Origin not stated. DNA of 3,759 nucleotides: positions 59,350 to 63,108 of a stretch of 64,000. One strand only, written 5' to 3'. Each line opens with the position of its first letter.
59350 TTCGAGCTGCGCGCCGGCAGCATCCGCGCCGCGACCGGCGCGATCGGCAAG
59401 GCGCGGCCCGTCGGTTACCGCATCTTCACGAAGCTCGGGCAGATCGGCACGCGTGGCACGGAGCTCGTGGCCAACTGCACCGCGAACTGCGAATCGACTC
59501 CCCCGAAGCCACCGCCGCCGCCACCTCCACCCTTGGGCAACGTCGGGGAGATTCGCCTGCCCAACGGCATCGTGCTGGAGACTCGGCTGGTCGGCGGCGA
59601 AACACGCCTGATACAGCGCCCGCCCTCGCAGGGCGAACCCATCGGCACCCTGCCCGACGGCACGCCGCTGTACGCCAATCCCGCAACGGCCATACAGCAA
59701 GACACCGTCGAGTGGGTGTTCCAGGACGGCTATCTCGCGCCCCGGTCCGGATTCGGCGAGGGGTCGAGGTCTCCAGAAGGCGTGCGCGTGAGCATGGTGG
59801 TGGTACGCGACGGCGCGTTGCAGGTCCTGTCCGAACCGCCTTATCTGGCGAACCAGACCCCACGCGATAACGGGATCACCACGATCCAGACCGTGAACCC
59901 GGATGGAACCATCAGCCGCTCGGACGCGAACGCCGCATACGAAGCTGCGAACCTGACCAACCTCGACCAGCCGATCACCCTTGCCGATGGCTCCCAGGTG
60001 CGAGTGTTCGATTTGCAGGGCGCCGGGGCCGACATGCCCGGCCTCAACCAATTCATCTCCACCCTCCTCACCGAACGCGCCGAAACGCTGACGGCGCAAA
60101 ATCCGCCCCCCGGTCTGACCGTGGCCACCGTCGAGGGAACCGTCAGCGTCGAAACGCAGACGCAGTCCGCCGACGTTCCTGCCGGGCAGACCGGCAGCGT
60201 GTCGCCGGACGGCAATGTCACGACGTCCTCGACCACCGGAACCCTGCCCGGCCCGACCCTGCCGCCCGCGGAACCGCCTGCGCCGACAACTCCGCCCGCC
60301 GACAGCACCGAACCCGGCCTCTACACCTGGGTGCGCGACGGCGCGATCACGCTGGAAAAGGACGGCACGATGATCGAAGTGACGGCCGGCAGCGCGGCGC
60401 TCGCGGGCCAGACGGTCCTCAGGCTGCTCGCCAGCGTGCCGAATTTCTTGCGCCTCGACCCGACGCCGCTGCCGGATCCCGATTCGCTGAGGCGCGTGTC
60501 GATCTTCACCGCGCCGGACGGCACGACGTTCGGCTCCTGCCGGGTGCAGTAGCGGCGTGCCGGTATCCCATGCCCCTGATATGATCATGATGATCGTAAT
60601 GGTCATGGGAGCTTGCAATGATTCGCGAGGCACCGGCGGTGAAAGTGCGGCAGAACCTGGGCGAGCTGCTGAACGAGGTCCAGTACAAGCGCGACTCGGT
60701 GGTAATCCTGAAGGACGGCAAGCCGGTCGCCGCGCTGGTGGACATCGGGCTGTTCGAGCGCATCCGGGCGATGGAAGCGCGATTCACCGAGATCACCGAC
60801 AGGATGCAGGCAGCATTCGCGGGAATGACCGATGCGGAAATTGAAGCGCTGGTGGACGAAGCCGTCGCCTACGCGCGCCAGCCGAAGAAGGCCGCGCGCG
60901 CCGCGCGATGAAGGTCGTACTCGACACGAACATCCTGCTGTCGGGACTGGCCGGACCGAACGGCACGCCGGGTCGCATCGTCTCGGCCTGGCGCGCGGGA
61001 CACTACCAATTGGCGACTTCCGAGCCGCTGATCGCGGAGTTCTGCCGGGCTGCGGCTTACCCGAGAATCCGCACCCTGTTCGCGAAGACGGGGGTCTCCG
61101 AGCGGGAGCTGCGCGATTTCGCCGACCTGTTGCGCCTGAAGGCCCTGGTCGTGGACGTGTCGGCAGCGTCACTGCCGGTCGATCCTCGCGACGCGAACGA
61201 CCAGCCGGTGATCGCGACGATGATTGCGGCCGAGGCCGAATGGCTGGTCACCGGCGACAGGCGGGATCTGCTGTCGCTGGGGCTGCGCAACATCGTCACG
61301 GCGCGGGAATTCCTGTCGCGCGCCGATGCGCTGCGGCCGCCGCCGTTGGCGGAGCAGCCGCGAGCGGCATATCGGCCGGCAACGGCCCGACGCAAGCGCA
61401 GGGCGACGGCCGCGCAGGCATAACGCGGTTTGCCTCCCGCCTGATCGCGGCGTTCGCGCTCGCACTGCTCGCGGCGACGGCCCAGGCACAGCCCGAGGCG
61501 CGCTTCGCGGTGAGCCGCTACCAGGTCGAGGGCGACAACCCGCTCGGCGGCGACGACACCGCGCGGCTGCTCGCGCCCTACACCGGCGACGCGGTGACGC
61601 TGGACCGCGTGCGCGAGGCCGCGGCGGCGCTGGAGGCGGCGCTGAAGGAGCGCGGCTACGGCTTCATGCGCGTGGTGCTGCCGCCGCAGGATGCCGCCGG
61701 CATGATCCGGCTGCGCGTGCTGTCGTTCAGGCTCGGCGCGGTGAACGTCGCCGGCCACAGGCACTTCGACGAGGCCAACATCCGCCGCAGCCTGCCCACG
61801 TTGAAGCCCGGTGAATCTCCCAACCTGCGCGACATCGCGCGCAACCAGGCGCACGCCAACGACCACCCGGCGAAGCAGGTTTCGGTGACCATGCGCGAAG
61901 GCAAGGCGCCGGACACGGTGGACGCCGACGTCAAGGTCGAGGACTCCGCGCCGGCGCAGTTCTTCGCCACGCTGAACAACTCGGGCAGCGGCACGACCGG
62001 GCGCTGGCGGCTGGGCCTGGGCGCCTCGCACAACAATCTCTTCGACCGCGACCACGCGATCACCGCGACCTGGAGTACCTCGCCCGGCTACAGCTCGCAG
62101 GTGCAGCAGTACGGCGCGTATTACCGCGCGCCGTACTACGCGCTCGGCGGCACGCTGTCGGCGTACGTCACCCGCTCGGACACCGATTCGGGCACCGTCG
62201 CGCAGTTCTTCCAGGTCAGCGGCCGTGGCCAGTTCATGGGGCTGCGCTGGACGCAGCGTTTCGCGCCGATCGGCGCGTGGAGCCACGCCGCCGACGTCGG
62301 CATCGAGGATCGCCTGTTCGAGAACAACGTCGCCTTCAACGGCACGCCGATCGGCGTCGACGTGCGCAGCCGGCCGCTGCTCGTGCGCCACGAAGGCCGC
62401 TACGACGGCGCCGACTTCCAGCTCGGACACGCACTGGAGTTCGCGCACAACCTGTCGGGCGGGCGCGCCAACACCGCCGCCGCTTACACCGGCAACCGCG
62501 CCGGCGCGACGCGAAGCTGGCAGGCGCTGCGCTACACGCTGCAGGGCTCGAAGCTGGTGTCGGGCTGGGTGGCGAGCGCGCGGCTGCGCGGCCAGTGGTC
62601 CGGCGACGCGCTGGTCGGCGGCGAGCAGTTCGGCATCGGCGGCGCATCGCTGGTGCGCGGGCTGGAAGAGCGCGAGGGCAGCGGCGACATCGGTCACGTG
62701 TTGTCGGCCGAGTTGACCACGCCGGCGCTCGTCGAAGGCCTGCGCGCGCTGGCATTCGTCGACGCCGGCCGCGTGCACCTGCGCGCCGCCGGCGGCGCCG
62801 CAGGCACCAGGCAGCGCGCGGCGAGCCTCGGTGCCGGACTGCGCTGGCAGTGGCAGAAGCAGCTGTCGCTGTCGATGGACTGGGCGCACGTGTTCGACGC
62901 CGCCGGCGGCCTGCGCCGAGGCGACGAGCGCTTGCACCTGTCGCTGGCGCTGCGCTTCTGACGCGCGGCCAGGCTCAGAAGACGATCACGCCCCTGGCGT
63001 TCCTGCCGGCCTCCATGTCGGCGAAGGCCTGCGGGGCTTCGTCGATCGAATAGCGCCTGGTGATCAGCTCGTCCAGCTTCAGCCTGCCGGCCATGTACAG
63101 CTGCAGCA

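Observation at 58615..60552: Double-FecR protein with paired-cysteine motifs after each FecR block and a long unassigned C-terminal region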

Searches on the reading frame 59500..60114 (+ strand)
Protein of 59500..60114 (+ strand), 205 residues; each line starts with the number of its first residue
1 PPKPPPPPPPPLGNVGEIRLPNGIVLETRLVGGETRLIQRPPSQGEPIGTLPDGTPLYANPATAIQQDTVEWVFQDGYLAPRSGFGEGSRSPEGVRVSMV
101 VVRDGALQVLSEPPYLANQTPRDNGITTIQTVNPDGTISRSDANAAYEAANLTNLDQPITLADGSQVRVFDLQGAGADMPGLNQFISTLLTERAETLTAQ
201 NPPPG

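Call 23: search_protein_families(library=pfam, proteins=[window:59500-60114:+], max_evalue=10)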
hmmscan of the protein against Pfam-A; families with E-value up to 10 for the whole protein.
window:59500-60114:+ (205 aa): 2 families
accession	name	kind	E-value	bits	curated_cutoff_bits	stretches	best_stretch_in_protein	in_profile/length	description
PF11525.13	CopK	-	0.33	11.1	23.8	0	72-98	18-44/70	Copper resistance protein K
PF07202.18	Tcp10_C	-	0.35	11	36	0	128-137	13-22/35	T-complex protein 10 C-terminus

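Call 24: find_homologous_proteins(query=window:59500-60114:+, max_evalue=0.01)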
Query window:59500-60114:+ (205 aa): 1 proteins with E <= 0.01 among 585 candidates.
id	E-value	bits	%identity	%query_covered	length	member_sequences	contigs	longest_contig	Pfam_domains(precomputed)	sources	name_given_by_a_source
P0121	9.4e-64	233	80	66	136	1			-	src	-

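Call 66: search_protein_representatives(alignment_id=A4)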
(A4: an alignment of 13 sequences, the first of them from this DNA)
Query: 13 sequences, 186 profile positions. Proteins with E-value up to 0.001 (for the whole library): 9; up to 1e-10: 6; up to 1e-30: 6. The best 9 are listed.
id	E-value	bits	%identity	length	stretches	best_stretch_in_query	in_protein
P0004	1.5e-205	692.9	-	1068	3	1-184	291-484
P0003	1.0e-197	667.4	-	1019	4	2-185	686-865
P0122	7.1e-146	498.4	-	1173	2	1-186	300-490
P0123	5.6e-103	358.5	-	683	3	1-183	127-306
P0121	1.0e-41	158.8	-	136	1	1-145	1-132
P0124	6.1e-40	153.0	-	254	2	96-186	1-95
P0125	4.5e-06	42.6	-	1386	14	7-27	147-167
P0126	1.1e-04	38.1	-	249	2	96-185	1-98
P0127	9.7e-04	35.0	-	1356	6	6-37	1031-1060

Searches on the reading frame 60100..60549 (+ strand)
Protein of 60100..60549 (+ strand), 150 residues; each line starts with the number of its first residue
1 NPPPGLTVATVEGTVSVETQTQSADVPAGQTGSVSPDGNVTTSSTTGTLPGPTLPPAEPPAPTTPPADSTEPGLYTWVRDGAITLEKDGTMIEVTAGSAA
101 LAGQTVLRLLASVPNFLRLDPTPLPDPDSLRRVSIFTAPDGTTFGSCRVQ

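Call 23: search_protein_families(library=pfam, proteins=[window:60100-60549:+], max_evalue=10)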
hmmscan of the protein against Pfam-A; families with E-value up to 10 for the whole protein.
window:60100-60549:+ (150 aa): 0 families

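Call 62: predict_structure(alignment_id=A3)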
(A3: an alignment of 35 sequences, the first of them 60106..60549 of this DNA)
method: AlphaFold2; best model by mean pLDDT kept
length: 148 residues; sequences in the alignment: 35
mean_pLDDT: 82.7   pTM: 0.43
mean pLDDT of the five models: 82.7, 81.7, 80.8, 80.5, 80.4
residues with pLDDT >= 90: 81; 70-90: 27; 50-70: 37; < 50: 3
segments of 3 or more residues with pLDDT < 50: none
pLDDT, mean of each block of 10 residues (from residue 1): 85 95 95 95 65 61 71 95 97 97 97 87 76 66 54
secondary structure, 60 per line:
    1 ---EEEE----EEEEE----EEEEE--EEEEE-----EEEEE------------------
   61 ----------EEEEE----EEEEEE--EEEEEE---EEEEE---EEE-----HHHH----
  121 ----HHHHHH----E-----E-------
elements in order: E4-7 E12-16 E21-25 E28-32 E38-42 E71-75 E80-85 E88-93 E97-101 E105-107 H113-116 H125-130

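Call 65: fold_search(model_id=the predicted structure, library=pdb)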
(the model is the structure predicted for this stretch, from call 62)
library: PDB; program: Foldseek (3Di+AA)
matches with E <= 10: 128; with E <= 0.001: 0
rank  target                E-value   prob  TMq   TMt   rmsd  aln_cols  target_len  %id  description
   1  1ov3_A                4.5e-01  0.09  0.15  0.16  14.3       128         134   19  Structure of the p22phox-p47phox complex (released 2003-05-20)
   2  6u9e_B                6.3e-01  0.06  0.13  0.14  21.5       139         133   10  Structure of PdpA-VgrG Complex, Lidless (released 2019-10-23)
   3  5kzf_H                1.4e+00  0.06  0.15  0.06  20.8       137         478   16  Crystal structure of near full-length hexameric Mycobacterium tuberculosis proteasomal ATPase Mpa in apo form (released 2017-05-17)
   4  3fp9_D                1.4e+00  0.04  0.12  0.12  21.7       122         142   15  Crystal structure of Intern Domain of proteasome-associated ATPase, Mycobacterium tuberculosis (released 2009-10-27)
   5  4m0h_A                1.5e+00  0.91  0.23  0.16   1.8        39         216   15  Crystal structure of a putative anti-sigma factor (BDI_1681) from Parabacteroides distasonis ATCC 8503 at 2.50 A resol (released 2013-10-16)
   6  1rc6_A                1.8e+00  0.69  0.20  0.12   2.5        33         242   21  Crystal structure of protein Ylba from E. coli, Pfam DUF861 (released 2003-11-18)
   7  2z2o_C                1.8e+00  0.02  0.11  0.07  24.4       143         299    9  Crystal Structure of apo virginiamycin B lyase from Staphylococcus aureus (released 2007-06-19)
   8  2z2p_A                1.9e+00  0.02  0.12  0.07  23.9       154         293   11  Crystal Structure of catalytically inactive H270A virginiamycin B lyase from Staphylococcus aureus with Quinupristin (released 2007-06-19)
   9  1ng2                  2.3e+00  0.05  0.15  0.13  14.5       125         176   14  Structure of autoinhibited p47phox (released 2003-05-20)
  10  6nwo_B                2.4e+00  0.18  0.16  0.16   8.2        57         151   21  Structures of the transcriptional regulator BgaR, a lactose sensor. (released 2019-07-17)
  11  4cbv_D                2.4e+00  0.08  0.13  0.08  13.8        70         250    6  X-ray structure of full-length ComE from Streptococcus pneumoniae. (released 2014-02-12)
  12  8r1u_A                2.4e+00  0.02  0.11  0.06  25.9       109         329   16  MUC5AC D3 assembly. SNP rs878913005: Arg1201Trp. (released 2025-03-12)
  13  2z2o_A                2.4e+00  0.02  0.10  0.06  22.1       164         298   10  Crystal Structure of apo virginiamycin B lyase from Staphylococcus aureus (released 2007-06-19)
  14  6nwo_C                2.5e+00  0.18  0.16  0.15   8.2        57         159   21  Structures of the transcriptional regulator BgaR, a lactose sensor. (released 2019-07-17)
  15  9cjf_E                2.5e+00  0.06  0.13  0.18  13.7        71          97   22  CryoEM structure of alkaline-inactivated nitrogenase MoFe-protein in complex with NafT (released 2024-12-18)
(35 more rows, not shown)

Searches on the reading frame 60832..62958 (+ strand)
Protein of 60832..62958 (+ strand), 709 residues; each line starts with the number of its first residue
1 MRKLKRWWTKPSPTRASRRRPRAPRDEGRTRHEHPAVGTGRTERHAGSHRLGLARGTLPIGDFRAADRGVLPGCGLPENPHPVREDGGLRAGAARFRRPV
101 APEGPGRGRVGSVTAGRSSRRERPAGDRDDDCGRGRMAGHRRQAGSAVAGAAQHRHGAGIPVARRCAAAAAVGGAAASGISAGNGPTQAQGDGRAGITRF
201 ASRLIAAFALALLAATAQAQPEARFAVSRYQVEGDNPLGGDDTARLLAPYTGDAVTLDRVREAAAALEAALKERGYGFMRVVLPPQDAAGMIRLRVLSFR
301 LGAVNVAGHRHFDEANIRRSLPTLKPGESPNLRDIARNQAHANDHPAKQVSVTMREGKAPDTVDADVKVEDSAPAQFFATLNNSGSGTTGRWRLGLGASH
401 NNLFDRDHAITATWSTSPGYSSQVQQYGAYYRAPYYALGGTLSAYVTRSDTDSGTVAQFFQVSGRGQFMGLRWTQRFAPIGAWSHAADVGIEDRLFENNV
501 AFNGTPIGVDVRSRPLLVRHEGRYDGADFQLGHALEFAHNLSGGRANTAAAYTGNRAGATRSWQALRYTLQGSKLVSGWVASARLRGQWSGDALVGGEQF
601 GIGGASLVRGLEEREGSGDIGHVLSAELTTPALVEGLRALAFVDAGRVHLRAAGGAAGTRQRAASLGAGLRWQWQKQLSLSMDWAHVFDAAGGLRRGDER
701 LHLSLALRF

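Call 3: search_protein_families(library=pfam, proteins=[window:60832-62958:+], max_evalue=0.01)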
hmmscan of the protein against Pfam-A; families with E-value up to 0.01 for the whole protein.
window:60832-62958:+ (709 aa): 3 families
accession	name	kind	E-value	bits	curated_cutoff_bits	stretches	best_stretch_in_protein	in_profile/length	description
PF03865.19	ShlB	-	1.9e-24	87.1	22.7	1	366-671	6-310/311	Haemolysin secretion/activation protein ShlB/FhaC/HecB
PF08479.16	POTRA_2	-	6.8e-11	42.3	24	1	225-297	1-74/76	POTRA domain, ShlB-type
PF07244.20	POTRA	-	0.00052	21.1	21.3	0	227-283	3-61/79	Surface antigen variable number repeat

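Call 6: search_protein_families(library=ncbifam, proteins=[window:60832-62958:+], max_evalue=0.01)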
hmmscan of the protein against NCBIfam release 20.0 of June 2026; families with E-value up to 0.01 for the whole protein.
window:60832-62958:+ (709 aa): 2 families
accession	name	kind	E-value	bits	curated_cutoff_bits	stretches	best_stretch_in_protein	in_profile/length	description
TIGR03303.1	OM_YaeT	equivalog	1.5e-06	26.9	297.15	1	224-440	240-456/741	outer membrane protein assembly factor BamA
NF047779.1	Omp85_fam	subfamily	6.6e-05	22.6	200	1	578-696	299-410/423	Omp85 family outer membrane protein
